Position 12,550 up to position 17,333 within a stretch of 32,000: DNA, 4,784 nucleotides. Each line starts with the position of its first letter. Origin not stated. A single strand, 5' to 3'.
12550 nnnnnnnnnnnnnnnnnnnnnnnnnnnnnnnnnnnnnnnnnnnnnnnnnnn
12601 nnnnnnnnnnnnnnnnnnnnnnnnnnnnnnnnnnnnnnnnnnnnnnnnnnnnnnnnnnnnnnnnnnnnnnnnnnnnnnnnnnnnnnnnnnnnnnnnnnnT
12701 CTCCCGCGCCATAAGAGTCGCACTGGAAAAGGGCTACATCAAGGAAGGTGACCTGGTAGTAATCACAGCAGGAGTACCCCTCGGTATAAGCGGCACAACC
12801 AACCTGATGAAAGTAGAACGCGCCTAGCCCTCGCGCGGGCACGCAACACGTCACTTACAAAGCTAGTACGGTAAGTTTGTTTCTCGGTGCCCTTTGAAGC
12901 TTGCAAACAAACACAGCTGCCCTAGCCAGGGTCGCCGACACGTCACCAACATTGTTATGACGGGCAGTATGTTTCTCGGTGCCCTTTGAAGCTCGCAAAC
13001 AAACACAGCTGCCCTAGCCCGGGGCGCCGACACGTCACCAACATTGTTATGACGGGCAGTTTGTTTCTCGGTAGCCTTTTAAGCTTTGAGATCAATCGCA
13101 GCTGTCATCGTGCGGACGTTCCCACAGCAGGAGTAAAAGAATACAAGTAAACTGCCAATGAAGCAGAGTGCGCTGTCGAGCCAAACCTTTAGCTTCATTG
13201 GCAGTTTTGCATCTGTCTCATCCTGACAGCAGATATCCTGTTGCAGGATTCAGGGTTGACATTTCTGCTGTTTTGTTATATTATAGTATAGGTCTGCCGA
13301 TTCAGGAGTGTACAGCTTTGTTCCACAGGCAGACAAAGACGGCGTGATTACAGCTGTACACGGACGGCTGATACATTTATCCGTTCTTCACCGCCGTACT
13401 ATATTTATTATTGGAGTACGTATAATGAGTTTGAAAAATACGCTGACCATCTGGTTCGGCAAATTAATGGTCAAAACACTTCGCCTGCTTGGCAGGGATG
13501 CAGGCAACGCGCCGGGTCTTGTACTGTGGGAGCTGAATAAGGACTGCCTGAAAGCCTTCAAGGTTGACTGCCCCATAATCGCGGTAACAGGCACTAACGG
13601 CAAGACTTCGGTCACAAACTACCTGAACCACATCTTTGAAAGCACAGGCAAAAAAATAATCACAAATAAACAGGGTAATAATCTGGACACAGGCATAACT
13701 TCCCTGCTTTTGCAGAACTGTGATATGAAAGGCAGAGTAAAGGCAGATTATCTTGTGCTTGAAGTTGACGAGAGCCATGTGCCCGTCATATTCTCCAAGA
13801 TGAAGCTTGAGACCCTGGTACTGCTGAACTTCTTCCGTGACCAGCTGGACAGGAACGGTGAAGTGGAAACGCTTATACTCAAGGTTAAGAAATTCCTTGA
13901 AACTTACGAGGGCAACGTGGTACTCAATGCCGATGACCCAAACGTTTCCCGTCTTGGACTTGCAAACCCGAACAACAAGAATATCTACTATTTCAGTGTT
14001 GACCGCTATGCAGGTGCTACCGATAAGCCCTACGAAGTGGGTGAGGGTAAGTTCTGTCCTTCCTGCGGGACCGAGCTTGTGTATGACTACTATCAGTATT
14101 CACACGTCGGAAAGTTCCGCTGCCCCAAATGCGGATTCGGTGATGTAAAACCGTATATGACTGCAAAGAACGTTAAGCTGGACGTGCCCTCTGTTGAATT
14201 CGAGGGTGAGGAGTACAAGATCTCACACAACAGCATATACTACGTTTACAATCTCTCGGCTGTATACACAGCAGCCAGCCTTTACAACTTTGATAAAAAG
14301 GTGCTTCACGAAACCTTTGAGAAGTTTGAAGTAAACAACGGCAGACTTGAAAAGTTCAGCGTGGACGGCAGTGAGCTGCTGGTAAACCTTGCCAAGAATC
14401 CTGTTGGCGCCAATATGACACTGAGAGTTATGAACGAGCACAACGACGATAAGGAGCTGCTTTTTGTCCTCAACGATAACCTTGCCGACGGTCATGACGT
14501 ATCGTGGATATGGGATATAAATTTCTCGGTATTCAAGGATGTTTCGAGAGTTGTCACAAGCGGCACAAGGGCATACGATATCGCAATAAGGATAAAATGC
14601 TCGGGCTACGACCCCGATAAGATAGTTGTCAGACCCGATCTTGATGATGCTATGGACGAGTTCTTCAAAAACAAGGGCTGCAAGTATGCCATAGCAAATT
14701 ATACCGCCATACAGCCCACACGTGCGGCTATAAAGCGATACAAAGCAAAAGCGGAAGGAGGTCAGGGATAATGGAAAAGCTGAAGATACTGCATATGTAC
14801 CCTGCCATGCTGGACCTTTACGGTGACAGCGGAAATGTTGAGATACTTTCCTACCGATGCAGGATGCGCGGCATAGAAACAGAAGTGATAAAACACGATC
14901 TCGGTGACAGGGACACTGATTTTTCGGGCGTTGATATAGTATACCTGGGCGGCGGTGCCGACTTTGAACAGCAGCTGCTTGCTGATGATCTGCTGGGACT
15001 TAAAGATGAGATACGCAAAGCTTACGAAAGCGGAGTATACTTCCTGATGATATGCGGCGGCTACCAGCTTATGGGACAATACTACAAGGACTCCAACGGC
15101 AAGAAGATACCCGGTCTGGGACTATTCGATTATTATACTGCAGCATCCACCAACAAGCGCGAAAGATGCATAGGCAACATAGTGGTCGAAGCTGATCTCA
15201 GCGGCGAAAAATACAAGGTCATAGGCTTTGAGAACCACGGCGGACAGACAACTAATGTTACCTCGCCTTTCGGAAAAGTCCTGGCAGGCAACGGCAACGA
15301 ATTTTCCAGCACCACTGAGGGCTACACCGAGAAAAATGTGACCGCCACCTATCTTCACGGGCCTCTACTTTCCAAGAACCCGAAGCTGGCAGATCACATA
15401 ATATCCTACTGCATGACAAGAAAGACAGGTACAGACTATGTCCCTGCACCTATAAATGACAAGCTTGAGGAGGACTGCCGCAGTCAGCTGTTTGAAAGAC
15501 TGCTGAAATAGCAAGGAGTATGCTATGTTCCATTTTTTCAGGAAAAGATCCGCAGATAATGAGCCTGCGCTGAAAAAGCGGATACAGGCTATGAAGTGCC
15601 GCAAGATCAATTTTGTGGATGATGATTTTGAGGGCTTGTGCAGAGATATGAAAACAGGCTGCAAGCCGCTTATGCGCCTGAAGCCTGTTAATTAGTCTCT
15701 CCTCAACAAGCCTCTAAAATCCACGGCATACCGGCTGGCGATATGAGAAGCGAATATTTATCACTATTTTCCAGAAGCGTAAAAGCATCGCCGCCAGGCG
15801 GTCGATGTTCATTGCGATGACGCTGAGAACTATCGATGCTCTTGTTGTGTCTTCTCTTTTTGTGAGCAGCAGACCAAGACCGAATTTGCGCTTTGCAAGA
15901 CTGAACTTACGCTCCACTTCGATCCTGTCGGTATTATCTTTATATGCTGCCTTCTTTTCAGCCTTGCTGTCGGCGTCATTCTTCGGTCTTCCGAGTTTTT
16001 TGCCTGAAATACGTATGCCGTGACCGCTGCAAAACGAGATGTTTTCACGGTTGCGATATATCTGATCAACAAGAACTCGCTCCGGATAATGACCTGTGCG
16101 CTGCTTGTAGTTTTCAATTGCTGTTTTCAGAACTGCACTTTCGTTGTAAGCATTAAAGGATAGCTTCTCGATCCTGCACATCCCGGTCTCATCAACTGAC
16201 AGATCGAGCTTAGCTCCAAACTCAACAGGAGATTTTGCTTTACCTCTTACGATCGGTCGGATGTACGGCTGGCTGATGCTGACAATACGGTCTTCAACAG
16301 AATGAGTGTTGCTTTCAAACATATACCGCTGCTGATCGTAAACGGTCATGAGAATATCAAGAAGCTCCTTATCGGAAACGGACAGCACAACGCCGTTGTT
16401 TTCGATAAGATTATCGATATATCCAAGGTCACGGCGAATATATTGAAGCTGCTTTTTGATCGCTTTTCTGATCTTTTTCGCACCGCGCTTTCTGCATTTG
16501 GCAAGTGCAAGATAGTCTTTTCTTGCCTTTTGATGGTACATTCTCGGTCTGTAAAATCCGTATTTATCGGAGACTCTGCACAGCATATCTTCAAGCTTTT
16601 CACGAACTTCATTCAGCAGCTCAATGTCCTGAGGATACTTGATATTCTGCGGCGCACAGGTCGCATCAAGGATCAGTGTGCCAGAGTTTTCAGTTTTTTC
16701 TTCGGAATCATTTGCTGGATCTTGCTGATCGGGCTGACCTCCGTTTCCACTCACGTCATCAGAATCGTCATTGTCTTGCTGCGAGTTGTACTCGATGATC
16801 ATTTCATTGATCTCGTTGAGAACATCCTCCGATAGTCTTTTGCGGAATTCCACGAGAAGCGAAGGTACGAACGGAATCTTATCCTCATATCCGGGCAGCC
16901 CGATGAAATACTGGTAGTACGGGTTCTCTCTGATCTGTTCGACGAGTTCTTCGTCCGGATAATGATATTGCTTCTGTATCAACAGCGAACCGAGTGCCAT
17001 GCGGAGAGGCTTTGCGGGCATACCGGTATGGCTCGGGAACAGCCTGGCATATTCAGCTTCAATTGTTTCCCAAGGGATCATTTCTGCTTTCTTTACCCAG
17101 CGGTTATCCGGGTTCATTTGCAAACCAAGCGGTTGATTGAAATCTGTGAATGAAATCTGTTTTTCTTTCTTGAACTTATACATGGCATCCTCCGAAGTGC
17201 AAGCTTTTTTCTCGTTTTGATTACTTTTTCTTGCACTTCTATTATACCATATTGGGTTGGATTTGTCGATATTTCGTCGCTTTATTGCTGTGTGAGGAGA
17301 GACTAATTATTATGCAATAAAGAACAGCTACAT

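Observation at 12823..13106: Tandem 92-nt repeat array lodged between the pyk stop codon and its terminator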

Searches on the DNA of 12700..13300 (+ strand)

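Call 9: search_rna_families(source=window, start=12700, end=13300, threshold=evalue, max_evalue=10, show_alignments=3)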
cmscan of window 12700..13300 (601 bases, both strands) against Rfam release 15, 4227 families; matches with E-value up to 10: 2.
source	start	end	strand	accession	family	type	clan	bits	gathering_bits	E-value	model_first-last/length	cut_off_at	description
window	12807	12861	-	RF01040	mir-573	Gene; miRNA;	-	15.9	89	4.5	1-80/80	no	mir-573 microRNA precursor family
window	13130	13230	+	RF00920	MIR444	Gene; miRNA;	-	13.2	110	9.4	1-116/116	no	MIR444 microRNA precursor family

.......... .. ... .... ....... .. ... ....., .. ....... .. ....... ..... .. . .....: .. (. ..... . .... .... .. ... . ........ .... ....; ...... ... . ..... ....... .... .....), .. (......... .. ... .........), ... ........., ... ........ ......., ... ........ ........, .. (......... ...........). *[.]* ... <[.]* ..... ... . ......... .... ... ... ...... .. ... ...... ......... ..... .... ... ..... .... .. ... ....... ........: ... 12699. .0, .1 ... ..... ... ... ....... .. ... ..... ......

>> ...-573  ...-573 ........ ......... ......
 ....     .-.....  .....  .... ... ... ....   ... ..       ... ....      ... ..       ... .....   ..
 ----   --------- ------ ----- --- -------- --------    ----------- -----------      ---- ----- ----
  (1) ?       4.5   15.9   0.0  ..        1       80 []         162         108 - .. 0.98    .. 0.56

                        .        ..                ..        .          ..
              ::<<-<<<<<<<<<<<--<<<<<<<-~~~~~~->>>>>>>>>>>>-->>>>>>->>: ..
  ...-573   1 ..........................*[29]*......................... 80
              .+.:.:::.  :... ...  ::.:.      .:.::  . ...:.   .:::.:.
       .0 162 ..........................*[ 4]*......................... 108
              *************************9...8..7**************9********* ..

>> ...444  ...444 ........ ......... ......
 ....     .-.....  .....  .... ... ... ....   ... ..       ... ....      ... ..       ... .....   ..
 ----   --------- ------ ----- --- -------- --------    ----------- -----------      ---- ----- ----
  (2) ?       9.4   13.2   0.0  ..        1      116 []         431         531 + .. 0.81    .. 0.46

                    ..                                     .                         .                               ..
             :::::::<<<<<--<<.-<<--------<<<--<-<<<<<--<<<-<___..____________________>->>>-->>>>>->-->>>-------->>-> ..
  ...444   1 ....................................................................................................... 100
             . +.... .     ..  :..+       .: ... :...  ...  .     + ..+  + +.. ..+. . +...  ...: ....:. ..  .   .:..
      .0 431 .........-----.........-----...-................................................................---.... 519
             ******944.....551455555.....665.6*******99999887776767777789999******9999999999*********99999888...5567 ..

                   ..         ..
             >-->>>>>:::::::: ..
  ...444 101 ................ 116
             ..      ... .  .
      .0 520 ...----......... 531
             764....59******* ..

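Call 38: search_dna_similar(query=window:12823-13106:+, collection=plasmids, mode=distant, max_evalue=0.01)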
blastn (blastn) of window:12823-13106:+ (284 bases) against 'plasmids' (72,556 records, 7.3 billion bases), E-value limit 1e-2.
No match.

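Call 39: search_dna_similar(query=window:12823-13106:+, collection=phages, mode=distant, max_evalue=0.01)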
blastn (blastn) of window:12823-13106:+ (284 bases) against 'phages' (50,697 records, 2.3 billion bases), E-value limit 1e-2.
No match.

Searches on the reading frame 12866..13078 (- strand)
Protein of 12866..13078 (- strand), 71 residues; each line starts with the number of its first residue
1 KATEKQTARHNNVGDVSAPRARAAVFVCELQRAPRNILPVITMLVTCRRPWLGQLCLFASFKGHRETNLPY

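Call 24: find_homologous_proteins(query=window:12866-13078:-, max_evalue=0.01)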
Query seq(71 aa) (71 aa): 2 proteins with E <= 0.01 among 2 candidates.
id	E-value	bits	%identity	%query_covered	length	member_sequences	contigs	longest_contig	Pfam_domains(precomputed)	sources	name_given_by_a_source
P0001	3.9e-13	67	58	90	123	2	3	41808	-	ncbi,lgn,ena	-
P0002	1.3e-8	52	72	61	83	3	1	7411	-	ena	-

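Call 25: find_encoding_contigs(protein=P0002, flank=10000, max_places=6)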
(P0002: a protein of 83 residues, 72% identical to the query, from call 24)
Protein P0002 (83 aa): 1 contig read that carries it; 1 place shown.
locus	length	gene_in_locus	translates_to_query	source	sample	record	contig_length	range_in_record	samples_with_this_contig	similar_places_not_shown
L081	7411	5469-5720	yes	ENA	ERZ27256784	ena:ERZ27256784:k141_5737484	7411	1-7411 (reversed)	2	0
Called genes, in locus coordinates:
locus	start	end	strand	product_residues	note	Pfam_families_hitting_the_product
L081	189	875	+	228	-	PF02586:SRAP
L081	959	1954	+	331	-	PF00356:LacI, PF00532:Peripla_BP_1, PF13407:Peripla_BP_4 (weak), PF13377:Peripla_BP_3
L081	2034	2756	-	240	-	PF04493:Endonuclease_5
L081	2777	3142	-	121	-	-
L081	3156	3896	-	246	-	PF07685:GATase_3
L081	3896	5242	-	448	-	PF08245:Mur_ligase_M, PF08353:MurT_C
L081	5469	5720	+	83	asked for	-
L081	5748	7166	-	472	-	PF00224:PK, PF02887:PK_C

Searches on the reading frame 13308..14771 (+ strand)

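Call 10: search_protein_families(library=pfam, proteins=[window:13308-14771:+])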
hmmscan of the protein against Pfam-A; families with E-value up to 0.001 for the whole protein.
window:13308-14771:+ (487 aa): 2 families
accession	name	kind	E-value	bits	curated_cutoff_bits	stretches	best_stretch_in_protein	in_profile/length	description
PF08353.15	MurT_C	-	2.1e-32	111.8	25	1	361-468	1-110/110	MurT ligase C-terminal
PF08245.18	Mur_ligase_M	-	6.4e-15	56.1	24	1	93-234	1-150/200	Mur ligase middle domain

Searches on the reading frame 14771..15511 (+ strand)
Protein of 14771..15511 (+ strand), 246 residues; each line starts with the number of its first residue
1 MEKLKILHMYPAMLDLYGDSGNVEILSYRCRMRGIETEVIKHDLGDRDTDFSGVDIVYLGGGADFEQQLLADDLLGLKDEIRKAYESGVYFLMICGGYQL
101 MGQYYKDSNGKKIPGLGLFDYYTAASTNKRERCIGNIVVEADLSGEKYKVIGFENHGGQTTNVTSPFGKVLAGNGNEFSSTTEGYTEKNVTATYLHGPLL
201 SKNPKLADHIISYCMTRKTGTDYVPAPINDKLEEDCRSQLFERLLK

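Call 10: search_protein_families(library=pfam, proteins=[window:14771-15511:+])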
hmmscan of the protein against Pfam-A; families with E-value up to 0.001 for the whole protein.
window:14771-15511:+ (246 aa): 1 family
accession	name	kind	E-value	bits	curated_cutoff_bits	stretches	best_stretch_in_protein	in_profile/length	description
PF07685.20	GATase_3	-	1.7e-38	132.6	27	1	5-203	1-195/196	CobB/CobQ-like glutamine amidotransferase domain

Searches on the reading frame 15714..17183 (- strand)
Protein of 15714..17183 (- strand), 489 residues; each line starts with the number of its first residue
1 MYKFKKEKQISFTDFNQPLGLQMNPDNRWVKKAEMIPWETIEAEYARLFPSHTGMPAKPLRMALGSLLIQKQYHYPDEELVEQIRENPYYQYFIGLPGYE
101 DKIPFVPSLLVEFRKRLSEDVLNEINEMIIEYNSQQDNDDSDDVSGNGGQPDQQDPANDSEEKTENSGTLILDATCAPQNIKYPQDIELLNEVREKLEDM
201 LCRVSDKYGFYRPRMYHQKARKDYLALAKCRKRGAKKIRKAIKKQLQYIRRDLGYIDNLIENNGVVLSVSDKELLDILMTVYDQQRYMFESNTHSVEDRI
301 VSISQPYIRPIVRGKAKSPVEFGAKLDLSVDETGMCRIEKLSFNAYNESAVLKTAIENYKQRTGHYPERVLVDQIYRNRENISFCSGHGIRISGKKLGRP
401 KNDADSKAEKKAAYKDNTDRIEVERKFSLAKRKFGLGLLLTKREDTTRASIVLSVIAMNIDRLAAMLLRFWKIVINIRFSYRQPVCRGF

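Call 10: search_protein_families(library=pfam, proteins=[window:15714-17183:-])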
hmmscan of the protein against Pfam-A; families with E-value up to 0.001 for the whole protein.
window:15714-17183:- (489 aa): 3 families
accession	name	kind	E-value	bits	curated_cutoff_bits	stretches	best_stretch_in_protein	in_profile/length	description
PF13586.12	DDE_Tnp_1_2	-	7.8e-18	65.2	29.2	1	370-459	1-84/86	Transposase DDE domain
PF05598.16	DUF772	-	1e-15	57.9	23.1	1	54-125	1-70/74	Transposase domain (DUF772)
PF01609.27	DDE_Tnp_1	-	8.1e-05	22.9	23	1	347-460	60-200/200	Transposase DDE domain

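Call 46: find_encoding_contigs(protein=window:15714-17183:-, flank=10000, max_places=10)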
Protein window:15714-17183:- (489 aa): 16 contigs read that carry it; 10 places shown.
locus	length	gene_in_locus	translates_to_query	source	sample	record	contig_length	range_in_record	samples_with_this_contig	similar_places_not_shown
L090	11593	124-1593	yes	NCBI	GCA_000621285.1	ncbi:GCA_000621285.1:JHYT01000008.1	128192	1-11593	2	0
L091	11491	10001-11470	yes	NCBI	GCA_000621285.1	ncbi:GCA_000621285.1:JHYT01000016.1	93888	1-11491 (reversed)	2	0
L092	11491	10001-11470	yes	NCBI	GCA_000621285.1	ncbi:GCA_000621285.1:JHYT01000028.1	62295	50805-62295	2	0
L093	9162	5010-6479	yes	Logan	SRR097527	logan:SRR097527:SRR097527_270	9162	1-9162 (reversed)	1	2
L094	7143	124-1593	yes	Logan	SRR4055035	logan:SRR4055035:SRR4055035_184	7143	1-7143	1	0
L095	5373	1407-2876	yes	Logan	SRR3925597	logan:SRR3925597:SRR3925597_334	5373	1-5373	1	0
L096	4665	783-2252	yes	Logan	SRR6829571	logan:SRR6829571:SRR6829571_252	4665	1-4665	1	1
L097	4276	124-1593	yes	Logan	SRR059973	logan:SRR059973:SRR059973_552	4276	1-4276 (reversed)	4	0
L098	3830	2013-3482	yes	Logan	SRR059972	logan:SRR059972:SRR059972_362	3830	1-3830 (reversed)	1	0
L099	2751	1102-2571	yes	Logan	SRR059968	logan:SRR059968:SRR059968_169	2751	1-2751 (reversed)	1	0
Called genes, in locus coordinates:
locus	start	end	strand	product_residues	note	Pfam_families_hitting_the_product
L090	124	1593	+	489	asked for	PF05598:DUF772, PF13586:DDE_Tnp_1_2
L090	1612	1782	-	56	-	-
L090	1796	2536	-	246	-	PF07685:GATase_3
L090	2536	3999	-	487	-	PF08245:Mur_ligase_M, PF08353:MurT_C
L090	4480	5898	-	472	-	PF00224:PK, PF02887:PK_C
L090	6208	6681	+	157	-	-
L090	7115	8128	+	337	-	PF01628:HrcA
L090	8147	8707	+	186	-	PF01025:GrpE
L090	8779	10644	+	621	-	PF00012:HSP70, PF06723:MreB_Mbl, PF00012:HSP70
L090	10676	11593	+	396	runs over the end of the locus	PF00226:DnaJ, PF01556:DnaJ_C, PF27659:CHP02642 (faint), PF00684:DnaJ_CXXCXGXG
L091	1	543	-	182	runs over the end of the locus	PF00583:Acetyltransf_1, PF13673:Acetyltransf_10, PF13508:Acetyltransf_7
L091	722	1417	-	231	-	PF01943:Polysacc_synt (faint), PF01554:MatE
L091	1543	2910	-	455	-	PF00291:PALP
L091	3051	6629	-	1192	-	PF03415:Peptidase_C11, PF13306:LRR_5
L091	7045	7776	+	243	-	PF02586:SRAP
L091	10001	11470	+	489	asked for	PF05598:DUF772, PF13586:DDE_Tnp_1_2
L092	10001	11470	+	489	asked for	PF05598:DUF772, PF13586:DDE_Tnp_1_2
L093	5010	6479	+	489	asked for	PF05598:DUF772, PF13586:DDE_Tnp_1_2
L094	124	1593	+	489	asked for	PF05598:DUF772, PF13586:DDE_Tnp_1_2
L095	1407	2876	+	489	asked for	PF05598:DUF772, PF13586:DDE_Tnp_1_2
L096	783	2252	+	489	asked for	PF05598:DUF772, PF13586:DDE_Tnp_1_2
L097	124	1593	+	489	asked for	PF05598:DUF772, PF13586:DDE_Tnp_1_2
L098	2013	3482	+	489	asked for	PF05598:DUF772, PF13586:DDE_Tnp_1_2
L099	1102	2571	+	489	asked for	PF05598:DUF772, PF13586:DDE_Tnp_1_2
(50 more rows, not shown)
